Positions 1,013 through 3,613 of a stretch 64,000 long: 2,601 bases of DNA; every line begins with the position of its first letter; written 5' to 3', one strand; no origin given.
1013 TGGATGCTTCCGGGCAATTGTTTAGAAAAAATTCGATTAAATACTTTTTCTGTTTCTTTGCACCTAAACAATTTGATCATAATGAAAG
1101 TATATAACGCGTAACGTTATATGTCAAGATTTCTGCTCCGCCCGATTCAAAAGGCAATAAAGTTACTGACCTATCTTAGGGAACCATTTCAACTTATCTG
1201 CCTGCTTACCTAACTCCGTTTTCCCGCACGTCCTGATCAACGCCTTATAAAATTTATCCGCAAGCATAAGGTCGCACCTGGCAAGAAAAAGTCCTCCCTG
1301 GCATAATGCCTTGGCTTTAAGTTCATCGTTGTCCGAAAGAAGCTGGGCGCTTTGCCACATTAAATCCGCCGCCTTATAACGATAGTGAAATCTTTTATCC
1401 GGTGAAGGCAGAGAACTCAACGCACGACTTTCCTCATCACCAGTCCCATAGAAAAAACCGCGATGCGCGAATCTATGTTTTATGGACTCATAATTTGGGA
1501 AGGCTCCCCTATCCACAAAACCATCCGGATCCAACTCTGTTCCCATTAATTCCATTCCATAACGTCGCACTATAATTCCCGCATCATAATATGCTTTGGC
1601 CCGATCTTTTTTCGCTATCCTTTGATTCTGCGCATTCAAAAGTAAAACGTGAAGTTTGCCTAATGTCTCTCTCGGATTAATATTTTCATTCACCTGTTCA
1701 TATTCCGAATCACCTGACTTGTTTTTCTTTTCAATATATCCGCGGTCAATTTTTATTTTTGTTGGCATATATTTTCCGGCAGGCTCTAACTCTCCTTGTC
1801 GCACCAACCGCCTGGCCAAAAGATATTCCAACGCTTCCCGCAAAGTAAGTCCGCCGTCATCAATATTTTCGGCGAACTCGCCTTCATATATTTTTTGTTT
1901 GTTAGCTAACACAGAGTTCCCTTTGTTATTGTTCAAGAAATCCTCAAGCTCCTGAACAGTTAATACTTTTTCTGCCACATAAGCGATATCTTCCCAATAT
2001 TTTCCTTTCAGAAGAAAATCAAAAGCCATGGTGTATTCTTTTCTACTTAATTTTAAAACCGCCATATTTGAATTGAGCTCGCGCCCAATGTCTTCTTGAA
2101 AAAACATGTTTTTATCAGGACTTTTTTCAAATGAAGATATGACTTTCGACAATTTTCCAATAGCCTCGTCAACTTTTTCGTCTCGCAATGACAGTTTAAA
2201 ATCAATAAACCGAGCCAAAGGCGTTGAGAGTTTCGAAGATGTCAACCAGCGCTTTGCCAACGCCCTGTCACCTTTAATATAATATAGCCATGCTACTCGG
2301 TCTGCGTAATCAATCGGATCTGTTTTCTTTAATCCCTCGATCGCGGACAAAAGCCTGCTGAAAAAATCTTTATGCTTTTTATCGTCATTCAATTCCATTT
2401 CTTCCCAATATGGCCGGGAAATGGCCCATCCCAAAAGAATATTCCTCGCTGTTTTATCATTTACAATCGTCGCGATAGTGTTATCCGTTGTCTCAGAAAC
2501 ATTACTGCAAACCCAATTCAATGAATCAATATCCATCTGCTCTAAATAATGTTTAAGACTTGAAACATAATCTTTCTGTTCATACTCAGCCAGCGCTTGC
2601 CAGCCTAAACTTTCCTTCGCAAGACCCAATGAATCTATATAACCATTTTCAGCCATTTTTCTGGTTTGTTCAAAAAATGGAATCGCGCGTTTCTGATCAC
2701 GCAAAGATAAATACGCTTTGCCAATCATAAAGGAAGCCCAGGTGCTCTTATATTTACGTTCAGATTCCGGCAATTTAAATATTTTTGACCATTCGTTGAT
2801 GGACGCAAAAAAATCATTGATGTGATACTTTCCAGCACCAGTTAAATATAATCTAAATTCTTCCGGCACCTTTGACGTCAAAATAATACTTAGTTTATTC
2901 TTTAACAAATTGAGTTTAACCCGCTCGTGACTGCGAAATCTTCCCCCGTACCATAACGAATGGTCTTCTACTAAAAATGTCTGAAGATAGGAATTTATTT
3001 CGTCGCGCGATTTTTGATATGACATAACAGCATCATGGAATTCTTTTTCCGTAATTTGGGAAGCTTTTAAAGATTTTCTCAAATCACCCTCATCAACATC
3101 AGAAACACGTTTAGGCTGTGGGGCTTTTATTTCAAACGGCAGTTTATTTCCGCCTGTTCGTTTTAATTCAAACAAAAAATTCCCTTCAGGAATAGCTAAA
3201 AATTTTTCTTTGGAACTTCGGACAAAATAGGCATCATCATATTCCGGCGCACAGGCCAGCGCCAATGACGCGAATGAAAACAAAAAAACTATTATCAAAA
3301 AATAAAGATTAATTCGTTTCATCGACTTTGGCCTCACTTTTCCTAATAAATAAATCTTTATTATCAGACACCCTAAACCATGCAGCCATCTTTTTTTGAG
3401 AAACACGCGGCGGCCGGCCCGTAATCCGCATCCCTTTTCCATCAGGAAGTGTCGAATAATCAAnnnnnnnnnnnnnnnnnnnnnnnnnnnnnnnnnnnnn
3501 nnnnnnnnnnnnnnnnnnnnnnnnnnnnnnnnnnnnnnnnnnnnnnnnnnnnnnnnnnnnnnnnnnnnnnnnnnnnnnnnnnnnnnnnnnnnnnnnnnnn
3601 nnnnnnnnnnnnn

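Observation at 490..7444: Accessory island between trmD and tgt: HigBA, a secreted lipoprotein/DUF3142/SLT operon, YefM-YoeB, and AbiEi-AbiEii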

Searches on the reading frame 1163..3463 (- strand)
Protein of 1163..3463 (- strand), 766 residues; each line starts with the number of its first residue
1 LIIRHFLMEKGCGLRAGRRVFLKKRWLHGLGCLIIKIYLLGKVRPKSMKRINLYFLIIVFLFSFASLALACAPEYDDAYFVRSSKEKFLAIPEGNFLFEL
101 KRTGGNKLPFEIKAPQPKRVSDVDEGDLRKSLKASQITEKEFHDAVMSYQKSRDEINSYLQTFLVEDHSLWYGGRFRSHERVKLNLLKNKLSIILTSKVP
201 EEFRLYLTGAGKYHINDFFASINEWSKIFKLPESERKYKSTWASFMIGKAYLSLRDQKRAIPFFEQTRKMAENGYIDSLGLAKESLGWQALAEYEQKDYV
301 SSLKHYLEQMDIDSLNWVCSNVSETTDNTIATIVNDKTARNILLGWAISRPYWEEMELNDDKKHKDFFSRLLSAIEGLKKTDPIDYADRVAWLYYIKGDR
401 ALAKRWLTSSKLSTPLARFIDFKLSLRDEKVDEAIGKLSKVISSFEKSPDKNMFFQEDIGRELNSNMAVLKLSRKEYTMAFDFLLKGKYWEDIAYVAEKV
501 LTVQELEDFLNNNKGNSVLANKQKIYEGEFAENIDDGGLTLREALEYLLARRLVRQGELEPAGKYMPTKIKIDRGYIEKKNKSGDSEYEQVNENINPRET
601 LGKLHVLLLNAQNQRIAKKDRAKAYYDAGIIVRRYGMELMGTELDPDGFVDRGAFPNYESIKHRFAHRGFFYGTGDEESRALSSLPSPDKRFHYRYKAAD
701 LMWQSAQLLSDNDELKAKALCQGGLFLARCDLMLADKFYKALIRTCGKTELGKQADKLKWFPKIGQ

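Call 3: search_protein_families(library=pfam, proteins=[window:1163-3463:-], max_evalue=0.01)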
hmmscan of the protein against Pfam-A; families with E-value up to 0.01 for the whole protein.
window:1163-3463:- (766 aa): 2 families
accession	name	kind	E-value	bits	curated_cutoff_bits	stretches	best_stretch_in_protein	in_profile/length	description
PF13424.12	TPR_12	-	0.0052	17.4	30.1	0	242-272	46-76/77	Tetratricopeptide repeat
PF13181.12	TPR_8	-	0.0081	16.7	25.7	0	245-266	5-26/34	Tetratricopeptide repeat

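Call 6: search_protein_families(library=ncbifam, proteins=[window:1163-3322:-], max_evalue=0.01)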
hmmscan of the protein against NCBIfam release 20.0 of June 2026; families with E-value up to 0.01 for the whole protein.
window:1163-3322:- (719 aa): 1 family
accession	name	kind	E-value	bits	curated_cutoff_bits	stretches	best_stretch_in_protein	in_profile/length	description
NF047507.1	TPR_BatC_Lepto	exception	0.00095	18.7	175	0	157-224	59-126/214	TPR repeat-containing protein BatC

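Call 7: search_protein_families(library=padloc, proteins=[window:1163-3322:-], max_evalue=0.01)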
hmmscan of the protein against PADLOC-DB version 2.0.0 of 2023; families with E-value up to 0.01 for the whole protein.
window:1163-3322:- (719 aa): 0 families

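Call 8: find_homologous_proteins(query=window:1163-3322:-, max_evalue=0.001)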
Query window:1163-3322:- (719 aa): 53 proteins with E <= 0.001 among 8000 candidates.
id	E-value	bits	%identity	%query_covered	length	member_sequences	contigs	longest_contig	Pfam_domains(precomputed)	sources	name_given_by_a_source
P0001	0.0e+0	1630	100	100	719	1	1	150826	-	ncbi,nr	ncbi:MAG: hypothetical protein HQL26_03675 [Candidatus Omnitrophica bacterium]|nr:hypothetical prote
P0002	0.0e+0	1048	63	99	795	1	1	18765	-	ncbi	-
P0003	8.4e-291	985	62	97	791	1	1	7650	-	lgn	-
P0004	1.8e-284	964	57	99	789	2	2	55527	-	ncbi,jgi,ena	-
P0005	6.6e-267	906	55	100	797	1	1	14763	-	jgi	jgi:hypothetical protein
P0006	5.6e-266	903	55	100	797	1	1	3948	-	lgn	-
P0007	4.9e-207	708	47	99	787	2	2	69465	PF07719.24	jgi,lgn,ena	-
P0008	3.5e-206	705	46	98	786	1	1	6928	-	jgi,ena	-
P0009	7.1e-204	698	46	99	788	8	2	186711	PF13424.13,PF07719.24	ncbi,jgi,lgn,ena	-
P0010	3.9e-203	695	47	99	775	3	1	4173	PF07719.24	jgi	-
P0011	2.7e-201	689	47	100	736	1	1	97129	PF07719.24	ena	-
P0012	5.6e-200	685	47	99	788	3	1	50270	-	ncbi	-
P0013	1.4e-193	664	46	99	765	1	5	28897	-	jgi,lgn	-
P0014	8.7e-191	654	44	100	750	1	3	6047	PF07719.24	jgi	-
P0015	1.4e-190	654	52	79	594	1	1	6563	-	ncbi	-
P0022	2.4e-182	626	44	98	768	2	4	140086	-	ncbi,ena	-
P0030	6.4e-170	585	42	100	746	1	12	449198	-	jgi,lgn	jgi:hypothetical protein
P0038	1.8e-161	557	41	98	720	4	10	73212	PF07719.24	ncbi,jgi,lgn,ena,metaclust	metaclust:\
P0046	2.0e-71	260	30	94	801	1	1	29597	PF01476.27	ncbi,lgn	-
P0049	2.4e-55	207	29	94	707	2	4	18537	PF07719.24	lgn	-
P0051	1.4e-50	191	26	99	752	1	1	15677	-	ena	-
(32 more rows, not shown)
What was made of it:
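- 1163..3322 (-): 719-aa exported TPR/alpha-solenoid protein, the conserved partner of DUF3142. About 50 full-length homologues (call 8).
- The source is a metagenome-assembled contig (call 8).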

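Call 10: find_encoding_contigs(protein=P0009, flank=10000, max_places=3)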
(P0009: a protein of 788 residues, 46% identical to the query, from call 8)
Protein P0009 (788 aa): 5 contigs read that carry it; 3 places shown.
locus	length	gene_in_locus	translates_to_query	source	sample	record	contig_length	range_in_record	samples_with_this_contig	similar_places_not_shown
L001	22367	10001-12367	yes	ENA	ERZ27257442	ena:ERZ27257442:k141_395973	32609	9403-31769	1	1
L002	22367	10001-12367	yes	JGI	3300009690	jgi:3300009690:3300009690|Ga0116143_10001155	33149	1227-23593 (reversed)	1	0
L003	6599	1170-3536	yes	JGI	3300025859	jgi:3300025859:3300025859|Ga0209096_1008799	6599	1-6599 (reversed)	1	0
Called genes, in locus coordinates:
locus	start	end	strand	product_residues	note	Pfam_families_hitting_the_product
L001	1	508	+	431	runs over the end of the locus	PF13483:Lactamase_B_3 (weak), PF00753:Lactamase_B (faint), PF12706:Lactamase_B_2, PF07521:RMMBL (weak)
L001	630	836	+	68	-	PF12728:HTH_17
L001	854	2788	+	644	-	-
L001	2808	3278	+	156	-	-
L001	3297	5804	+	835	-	PF00012:HSP70, PF06723:MreB_Mbl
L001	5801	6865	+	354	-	PF00069:Pkinase, PF07714:PK_Tyr_Ser-Thr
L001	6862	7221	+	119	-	PF16697:Yop-YscD_cpl, PF00498:FHA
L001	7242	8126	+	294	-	PF06271:RDD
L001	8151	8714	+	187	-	PF13328:HD_4, PF01966:HD (faint)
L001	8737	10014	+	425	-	PF11340:DUF3142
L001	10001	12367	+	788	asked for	PF07719:TPR_2 (faint), PF13424:TPR_12 (faint)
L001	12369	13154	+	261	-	PF07676:PD40 (faint)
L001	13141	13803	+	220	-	-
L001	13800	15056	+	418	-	-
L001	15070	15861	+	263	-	PF25164:CoiA_N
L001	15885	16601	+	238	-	-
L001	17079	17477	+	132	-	PF02082:Rrf2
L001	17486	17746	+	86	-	-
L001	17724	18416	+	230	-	PF00037:Fer4 (weak), PF12837:Fer4_6 (weak), PF12838:Fer4_7 (faint), PF13237:Fer4_10 (weak), PF14697:Fer4_21 (weak), PF13187:Fer4_9 (weak), PF27217:AF_0155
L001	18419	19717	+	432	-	PF03063:Prismane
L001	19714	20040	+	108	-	PF07883:Cupin_2 (weak)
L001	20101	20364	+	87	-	-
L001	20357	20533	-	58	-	-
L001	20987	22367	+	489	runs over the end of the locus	PF00999:Na_H_Exchanger, PF02080:TrkA_C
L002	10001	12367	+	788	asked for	PF07719:TPR_2 (faint), PF13424:TPR_12 (faint)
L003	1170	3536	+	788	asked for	PF07719:TPR_2 (faint), PF13424:TPR_12 (faint)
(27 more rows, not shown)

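Call 11: find_encoding_contigs(protein=P0030, flank=10000, max_places=2)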
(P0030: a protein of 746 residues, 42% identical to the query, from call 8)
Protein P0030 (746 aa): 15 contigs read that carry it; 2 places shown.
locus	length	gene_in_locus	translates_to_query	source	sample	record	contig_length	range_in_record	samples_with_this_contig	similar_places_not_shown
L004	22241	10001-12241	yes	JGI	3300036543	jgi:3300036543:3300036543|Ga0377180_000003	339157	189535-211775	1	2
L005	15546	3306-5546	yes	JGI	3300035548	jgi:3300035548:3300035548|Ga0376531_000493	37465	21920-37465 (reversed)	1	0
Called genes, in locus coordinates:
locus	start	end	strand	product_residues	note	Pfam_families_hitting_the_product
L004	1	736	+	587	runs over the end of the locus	-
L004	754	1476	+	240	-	PF04402:SIMPL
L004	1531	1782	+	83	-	-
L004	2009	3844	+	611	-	PF00009:GTP_EFTU, PF01926:MMR_HSR1 (weak), PF22042:EF-G_D2, PF03144:GTP_EFTU_D2, PF00679:EFG_C, PF21018:BipA_C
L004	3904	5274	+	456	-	PF03631:Virul_fac_BrkB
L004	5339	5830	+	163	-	PF03734:YkuD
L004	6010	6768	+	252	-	-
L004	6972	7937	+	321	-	-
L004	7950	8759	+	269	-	-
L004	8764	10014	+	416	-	PF11340:DUF3142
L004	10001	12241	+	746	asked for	-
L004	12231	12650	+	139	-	-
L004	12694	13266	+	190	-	-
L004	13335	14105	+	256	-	PF12705:PDDEXK_1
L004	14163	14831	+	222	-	PF01797:Y1_Tnp (weak)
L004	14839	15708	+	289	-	PF02481:DNA_processg_A, PF17782:WHD_DprA (weak)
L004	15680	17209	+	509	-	PF13541:ChlI, PF00158:Sigma54_activat (faint), PF01078:Mg_chelatase, PF07728:AAA_5 (weak), PF00493:MCM (weak), PF13335:Mg_chelatase_C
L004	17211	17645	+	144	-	PF02021:UPF0102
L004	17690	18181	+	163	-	PF01936:NYN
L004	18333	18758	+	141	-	PF00472:RF-1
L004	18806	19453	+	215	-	-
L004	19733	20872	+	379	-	PF00089:Trypsin, PF13365:Trypsin_2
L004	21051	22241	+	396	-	PF02646:RmuC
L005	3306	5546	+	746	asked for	-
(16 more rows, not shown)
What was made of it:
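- L004 has PDDEXK and an IS200-like gene nearby (call 11).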

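Call 14: search_solved_structures(query=window:1163-3322:-, max_evalue=1)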
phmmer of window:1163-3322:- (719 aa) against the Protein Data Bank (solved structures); distinct sequences matched with E-value up to 1: 2.
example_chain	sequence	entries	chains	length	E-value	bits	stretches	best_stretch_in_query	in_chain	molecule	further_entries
8etq_A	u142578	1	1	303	0.78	11.5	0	486-574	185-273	k-cTRP5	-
9w4j_4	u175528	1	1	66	0.8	11.5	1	394-442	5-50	Phycobilisome 34.5 kDa linker polypeptide, phycoerythrocyanin-associated, rod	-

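Call 23: find_encoding_contigs(protein=P0004, flank=10000, max_places=2)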
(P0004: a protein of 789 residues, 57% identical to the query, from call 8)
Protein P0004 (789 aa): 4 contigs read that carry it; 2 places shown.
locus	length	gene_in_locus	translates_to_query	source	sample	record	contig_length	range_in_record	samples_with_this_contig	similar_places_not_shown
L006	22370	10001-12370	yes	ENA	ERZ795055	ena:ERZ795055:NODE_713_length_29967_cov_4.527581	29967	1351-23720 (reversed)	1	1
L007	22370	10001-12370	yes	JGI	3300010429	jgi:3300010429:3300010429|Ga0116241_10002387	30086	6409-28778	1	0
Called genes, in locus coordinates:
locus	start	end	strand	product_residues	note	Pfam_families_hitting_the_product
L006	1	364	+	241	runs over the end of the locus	PF07505:DUF5131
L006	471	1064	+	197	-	PF03358:FMN_red (faint), PF12682:Flavodoxin_4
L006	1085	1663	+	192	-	-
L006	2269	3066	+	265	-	PF07608:DUF1571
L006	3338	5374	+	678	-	PF01547:SBP_bac_1 (weak), PF13531:SBP_bac_11 (weak), PF13416:SBP_bac_8, PF13343:SBP_bac_6, PF01547:SBP_bac_1 (weak), PF13416:SBP_bac_8, PF13343:SBP_bac_6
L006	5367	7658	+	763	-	PF02743:dCache_1, PF00672:HAMP, PF00989:PAS, PF08448:PAS_4, PF13426:PAS_9, PF08447:PAS_3, PF00512:HisKA (faint), PF02518:HATPase_c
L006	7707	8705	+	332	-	-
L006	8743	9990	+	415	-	PF11340:DUF3142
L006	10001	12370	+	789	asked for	-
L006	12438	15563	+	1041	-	-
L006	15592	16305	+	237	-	-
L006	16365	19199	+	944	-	PF00515:TPR_1 (faint), PF07719:TPR_2 (faint), PF13181:TPR_8 (faint), PF13371:TPR_9 (faint), PF13414:TPR_11 (faint), PF14559:TPR_19 (faint), PF13431:TPR_17 (faint)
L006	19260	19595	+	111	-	-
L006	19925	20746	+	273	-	PF01557:FAA_hydrolase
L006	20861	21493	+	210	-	-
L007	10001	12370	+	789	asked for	-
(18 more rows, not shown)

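Call 24: find_encoding_contigs(protein=P0002, flank=10000, max_places=2)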
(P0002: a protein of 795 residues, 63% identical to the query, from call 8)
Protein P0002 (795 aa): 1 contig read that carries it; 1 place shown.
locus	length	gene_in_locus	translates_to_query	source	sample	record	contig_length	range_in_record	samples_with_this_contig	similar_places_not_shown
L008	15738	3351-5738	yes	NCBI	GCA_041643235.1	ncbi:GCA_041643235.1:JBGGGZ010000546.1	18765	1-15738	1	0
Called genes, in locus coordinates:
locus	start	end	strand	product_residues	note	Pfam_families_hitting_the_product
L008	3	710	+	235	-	?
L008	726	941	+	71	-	-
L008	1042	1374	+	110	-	-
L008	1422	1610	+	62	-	-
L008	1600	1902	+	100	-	-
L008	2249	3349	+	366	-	PF11340:DUF3142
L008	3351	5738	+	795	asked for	-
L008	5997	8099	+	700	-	PF00176:SNF2-rel_dom (weak), PF00270:DEAD, PF04851:ResIII, PF00271:Helicase_C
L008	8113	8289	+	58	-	-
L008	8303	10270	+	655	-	PF02463:SMC_N (weak), PF13476:AAA_23 (weak), PF13514:AAA_27 (weak)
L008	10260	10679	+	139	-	PF27807:DNA_S_mod_dnd_assoc_4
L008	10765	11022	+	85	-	-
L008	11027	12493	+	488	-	PF04055:Radical_SAM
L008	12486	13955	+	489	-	PF13589:HATPase_c_3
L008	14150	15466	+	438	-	PF13289:SIR2_2 (weak)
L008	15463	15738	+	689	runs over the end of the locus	PF01935:DUF87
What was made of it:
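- The closest TPR relative, L008, does sit next to defence-like genes (call 24). The closest TPR relative, L008, has SNF2, Dnd-associated, SIR2 and DUF87 genes downstream (call 24).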

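Call 25: find_encoding_contigs(protein=P0011, flank=10000, max_places=2)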
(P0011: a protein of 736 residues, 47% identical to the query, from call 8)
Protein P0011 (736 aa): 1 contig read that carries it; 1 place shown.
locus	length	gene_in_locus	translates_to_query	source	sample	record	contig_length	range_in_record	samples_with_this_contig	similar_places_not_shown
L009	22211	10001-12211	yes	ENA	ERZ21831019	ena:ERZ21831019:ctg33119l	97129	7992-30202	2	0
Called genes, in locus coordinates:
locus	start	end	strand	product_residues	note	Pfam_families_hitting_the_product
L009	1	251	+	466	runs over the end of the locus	PF00753:Lactamase_B, PF23023:Anti-Pycsar_Apyc1 (faint), PF12706:Lactamase_B_2 (weak), PF16661:Lactamase_B_6, PF10996:Beta-Casp, PF07521:RMMBL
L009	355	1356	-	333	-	PF08279:HTH_11 (weak), PF13280:WYL, PF25583:WCX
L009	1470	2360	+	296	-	PF01634:HisG, PF08029:HisG_C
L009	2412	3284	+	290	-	PF03279:Lip_A_acyltrans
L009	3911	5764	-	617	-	PF00009:GTP_EFTU, PF01926:MMR_HSR1 (faint), PF02421:FeoB_N (faint), PF03144:GTP_EFTU_D2, PF22042:EF-G_D2, PF00679:EFG_C, PF21018:BipA_C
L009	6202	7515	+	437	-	PF25145:NfeD1b_N, PF24961:NfeD_membrane, PF01957:NfeD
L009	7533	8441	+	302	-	PF01145:Band_7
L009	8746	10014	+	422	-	PF11340:DUF3142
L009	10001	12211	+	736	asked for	PF07719:TPR_2 (faint)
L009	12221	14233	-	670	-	PF16586:DUF5060 (weak)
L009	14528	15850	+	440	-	PF01595:CNNM, PF00571:CBS, PF03471:CorC_HlyC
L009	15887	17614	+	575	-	PF22645:GKRP_SIS_N, PF22198:GKRP_SIS_2, PF20741:GKRP-like_C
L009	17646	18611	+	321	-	-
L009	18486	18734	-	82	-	-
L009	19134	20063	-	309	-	PF00698:Acyl_transf_1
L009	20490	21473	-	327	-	PF08545:ACP_syn_III, PF08541:ACP_syn_III_C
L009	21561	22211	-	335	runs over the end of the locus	PF02504:FA_synthesis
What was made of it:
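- The same 14-nt overlap occurs in L001, L004 and L009 (calls 10, 11, 25).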

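Call 28: predict_structure(alignment_id=A3)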
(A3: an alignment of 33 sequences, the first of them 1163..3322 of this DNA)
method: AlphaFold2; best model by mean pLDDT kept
length: 719 residues; sequences in the alignment: 33
mean_pLDDT: 86.5   pTM: 0.78
mean pLDDT of the five models: 86.5, 85.8, 85.4, 84.5, 84.5
residues with pLDDT >= 90: 433; 70-90: 191; 50-70: 70; < 50: 25
segments of 3 or more residues with pLDDT < 50: 22-27, 65-68, 483-487, 601-607
pLDDT, mean of each block of 10 residues (from residue 1): 80 74 47 79 90 84 52 83 90 94 90 74 67 65 80 96 91 97 94 97 95 98 94 91 96 96 91 94 94 95 68 68 93 73 92 93 90 95 94 92 83 92 94 95 88 93 93 84 52 90 92 95 82 84 86 97 96 98 93 70 48 73 87 87 86 98 97 96 92 97 96 86
secondary structure, 60 per line:
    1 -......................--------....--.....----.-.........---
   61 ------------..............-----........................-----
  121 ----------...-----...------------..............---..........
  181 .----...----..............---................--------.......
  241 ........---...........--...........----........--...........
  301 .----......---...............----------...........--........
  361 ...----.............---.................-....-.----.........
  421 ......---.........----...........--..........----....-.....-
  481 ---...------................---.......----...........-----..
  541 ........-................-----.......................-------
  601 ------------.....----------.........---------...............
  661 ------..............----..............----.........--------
elements in order (helices of 4 or more, strands of 3 or more residues): H2-23 H32-35 H38-42 H49-57 H73-86 H92-115 H154-167 H171-181 H193-206 H210-225 H234-248 H252-262 H265-275 H280-287 H290-301 H306-311 H315-329 H340-350 H353-363 H368-380 H384-400 H402-405 H412-426 H430-438 H443-453 H456-465 H470-473 H476-479 H494-508 H512-518 E523-533 E539-548 H550-565 H571-593 H613-617 H628-636 H646-660 H667-680 H685-698 H703-711
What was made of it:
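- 1163..3322 (-): AF2 pLDDT 86.5, all-alpha with one beta-hairpin (call 28).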

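Call 32: fold_search(model_id=the predicted structure, library=pdb)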
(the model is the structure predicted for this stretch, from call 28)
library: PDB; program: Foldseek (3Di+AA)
matches with E <= 10: 1187; with E <= 0.001: 84
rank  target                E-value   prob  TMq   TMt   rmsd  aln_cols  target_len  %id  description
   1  8chy                  1.2e-05  1.00  0.18  0.41  13.4       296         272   16  Crystal structure of an 8-repeat consensus TPR superhelix with Zinc. (released 2024-02-21)
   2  8j8q_C                2.6e-05  1.00  0.15  0.13  22.8       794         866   13  Structure of the four-component Paf1 complex from Saccharomyces eubayanus (released 2023-05-24)
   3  7dkh_A                3.7e-05  1.00  0.16  0.13  21.4       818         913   14  Crystal structure of the Ctr9/Paf1/Cdc73/Rtf1 quaternary complex (released 2021-11-24)
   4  7dkh_I                5.4e-05  1.00  0.20  0.16  20.6       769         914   14  Crystal structure of the Ctr9/Paf1/Cdc73/Rtf1 quaternary complex (released 2021-11-24)
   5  8fgw_D                5.9e-05  1.00  0.19  0.12  27.4       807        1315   12  Human IFT-A complex structures provide molecular insights into ciliary transport (released 2023-02-22)
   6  1w3b_A                6.4e-05  1.00  0.18  0.28  17.9       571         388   11  The superhelical TPR domain of O-linked GlcNAc transferase reveals structural similarities to importin alpha. (released 2004-09-09)
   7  3sf4_A                7.8e-05  1.00  0.15  0.28  18.3       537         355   10  Crystal structure of the complex between the conserved cell polarity proteins Inscuteable and LGN (released 2011-11-23)
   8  6hc2_E                7.8e-05  1.00  0.15  0.27  19.3       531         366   10  Crystal structure of NuMA/LGN hetero-hexamers (released 2019-05-29)
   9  4buj_F                8.2e-05  1.00  0.20  0.13  23.3       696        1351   12  Crystal structure of the S. cerevisiae Ski2-3-8 complex (released 2013-08-28)
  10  4wnd_A                8.5e-05  1.00  0.20  0.35  14.4       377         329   13  Crystal structure of the TPR domain of LGN in complex with Frmpd4/Preso1 at 1.5 Angstrom resolution (released 2015-09-16)
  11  8gl8_I                8.5e-05  1.00  0.19  0.22  22.9       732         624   12  The Type 9 Secretion System Extended Translocon - SprA-PorV-PPI-RemZ-SkpA-SprE complex (released 2024-01-31)
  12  6voa_E                1.2e-04  1.00  0.21  0.34  13.8       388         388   12  Cryo-EM structure of the BBSome-ARL6 complex (released 2020-06-24)
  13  4buj_B                1.2e-04  1.00  0.20  0.12  23.3       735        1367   12  Crystal structure of the S. cerevisiae Ski2-3-8 complex (released 2013-08-28)
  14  5a7d_G                1.3e-04  1.00  0.19  0.33  13.5       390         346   11  Tetrameric assembly of LGN with Inscuteable (released 2016-08-03)
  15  9hvq_Q                1.4e-04  1.00  0.19  0.17  17.6       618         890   13  Structure of the transcribing Pol II-DSIF-PAF-SPT6-RECQL5 complex (released 2025-07-16)
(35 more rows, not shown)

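Call 35: search_protein_families(library=phrogs, proteins=[window:1163-3322:-], max_evalue=0.001)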
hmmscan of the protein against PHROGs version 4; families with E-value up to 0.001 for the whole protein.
window:1163-3322:- (719 aa): 0 families

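Call 36: find_encoding_contigs(protein=P0001, flank=10000, max_places=2)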
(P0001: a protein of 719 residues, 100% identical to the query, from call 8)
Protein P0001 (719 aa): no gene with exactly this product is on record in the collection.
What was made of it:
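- Tried and rejected: Looking up the window's contig through P0001 found nothing on record (call 36).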

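Call 37: find_encoding_contigs(protein=P0046, flank=8000, max_places=2)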
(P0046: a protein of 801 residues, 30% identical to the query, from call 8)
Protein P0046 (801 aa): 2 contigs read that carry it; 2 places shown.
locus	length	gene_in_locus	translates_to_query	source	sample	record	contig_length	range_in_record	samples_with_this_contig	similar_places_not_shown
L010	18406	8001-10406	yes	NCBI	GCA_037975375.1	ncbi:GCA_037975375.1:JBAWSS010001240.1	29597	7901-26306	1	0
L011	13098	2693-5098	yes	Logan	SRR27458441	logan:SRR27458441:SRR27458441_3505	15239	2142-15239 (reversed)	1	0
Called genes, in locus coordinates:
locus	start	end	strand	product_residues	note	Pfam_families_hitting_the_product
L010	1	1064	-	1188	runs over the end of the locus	PF17128:DUF5107, PF07719:TPR_2 (faint), PF13414:TPR_11 (faint), PF13428:TPR_14 (faint), PF13431:TPR_17 (faint), PF00515:TPR_1 (faint), PF13174:TPR_6 (faint), PF13181:TPR_8 (faint), +1 more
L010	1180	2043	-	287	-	PF07963:N_methyl (weak)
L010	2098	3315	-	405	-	PF22177:PBP1_XylR, PF13377:Peripla_BP_3, PF12833:HTH_18, PF00165:HTH_AraC (weak)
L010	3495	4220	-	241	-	PF00696:AA_kinase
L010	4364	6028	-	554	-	PF03721:UDPG_MGDP_dh_N, PF00984:UDPG_MGDP_dh, PF03720:UDPG_MGDP_dh_C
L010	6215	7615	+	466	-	PF11340:DUF3142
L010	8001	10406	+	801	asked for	PF01476:LysM (weak)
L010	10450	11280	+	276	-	PF17930:LpxI_N, PF06230:LpxI_C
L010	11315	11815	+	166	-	-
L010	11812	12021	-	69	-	-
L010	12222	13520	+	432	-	PF00083:Sugar_tr (faint), PF07690:MFS_1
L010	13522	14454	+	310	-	PF03372:Exo_endo_phos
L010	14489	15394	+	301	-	PF03372:Exo_endo_phos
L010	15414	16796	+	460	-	PF00890:FAD_binding_2 (faint), PF07992:Pyr_redox_2 (weak), PF12831:FAD_oxidored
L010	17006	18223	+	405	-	PF07690:MFS_1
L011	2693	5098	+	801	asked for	PF01476:LysM (weak)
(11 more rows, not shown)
